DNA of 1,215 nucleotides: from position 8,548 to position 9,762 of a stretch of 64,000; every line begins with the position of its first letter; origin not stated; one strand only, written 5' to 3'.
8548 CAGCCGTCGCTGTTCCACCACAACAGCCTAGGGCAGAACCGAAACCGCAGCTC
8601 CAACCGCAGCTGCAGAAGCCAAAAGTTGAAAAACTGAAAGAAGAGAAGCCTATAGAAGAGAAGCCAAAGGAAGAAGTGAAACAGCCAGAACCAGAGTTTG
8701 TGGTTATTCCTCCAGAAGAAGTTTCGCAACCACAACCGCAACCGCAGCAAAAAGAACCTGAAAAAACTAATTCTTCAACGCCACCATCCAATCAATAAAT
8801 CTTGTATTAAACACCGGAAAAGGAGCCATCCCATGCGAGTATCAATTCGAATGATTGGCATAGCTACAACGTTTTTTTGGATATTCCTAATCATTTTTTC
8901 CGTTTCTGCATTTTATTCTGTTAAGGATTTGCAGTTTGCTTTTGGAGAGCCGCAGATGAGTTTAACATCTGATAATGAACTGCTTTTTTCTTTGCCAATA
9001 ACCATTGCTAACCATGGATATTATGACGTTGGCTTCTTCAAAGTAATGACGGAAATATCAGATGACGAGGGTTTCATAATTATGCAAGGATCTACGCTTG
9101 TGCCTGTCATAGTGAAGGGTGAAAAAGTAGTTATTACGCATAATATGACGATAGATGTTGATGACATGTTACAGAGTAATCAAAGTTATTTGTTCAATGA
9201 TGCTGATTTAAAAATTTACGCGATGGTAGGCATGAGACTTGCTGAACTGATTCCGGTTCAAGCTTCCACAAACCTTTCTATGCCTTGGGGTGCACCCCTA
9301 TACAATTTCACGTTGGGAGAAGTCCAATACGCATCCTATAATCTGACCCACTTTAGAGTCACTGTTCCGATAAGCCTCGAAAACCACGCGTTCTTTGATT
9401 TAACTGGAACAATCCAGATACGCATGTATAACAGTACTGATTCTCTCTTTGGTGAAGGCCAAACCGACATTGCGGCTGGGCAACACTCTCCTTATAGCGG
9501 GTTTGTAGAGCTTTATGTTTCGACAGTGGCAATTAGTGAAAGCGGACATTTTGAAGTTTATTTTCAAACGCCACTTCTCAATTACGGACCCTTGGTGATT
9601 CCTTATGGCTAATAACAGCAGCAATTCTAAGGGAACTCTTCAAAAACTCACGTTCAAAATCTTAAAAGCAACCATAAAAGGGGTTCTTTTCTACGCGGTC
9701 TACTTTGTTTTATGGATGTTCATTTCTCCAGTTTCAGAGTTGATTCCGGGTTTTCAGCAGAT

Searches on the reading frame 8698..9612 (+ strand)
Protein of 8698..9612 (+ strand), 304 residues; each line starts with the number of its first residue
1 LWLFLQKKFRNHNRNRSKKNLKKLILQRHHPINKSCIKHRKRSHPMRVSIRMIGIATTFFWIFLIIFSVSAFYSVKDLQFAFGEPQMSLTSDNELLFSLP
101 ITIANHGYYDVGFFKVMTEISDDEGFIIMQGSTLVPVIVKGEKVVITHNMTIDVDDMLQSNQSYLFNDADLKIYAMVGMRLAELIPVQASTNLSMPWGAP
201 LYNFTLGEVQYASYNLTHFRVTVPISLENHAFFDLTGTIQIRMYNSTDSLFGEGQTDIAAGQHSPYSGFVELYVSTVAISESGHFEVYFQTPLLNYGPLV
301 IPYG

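Call 32: search_protein_families(library=pfam, proteins=[window:8698-9612:+], max_evalue=0.01)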
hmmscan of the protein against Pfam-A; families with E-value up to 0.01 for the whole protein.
window:8698-9612:+ (304 aa): 0 families

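Call 42: search_protein_families(library=ncbifam, proteins=[window:8698-9612:+], max_evalue=1)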
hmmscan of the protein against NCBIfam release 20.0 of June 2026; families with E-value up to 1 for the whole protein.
window:8698-9612:+ (304 aa): 1 family
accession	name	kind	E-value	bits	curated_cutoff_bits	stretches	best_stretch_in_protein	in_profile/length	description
NF041212.1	Uxx_star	subfamily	0.11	12.8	66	1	129-149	45-65/70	Uxx-star family glutaredoxin-like (seleno)protein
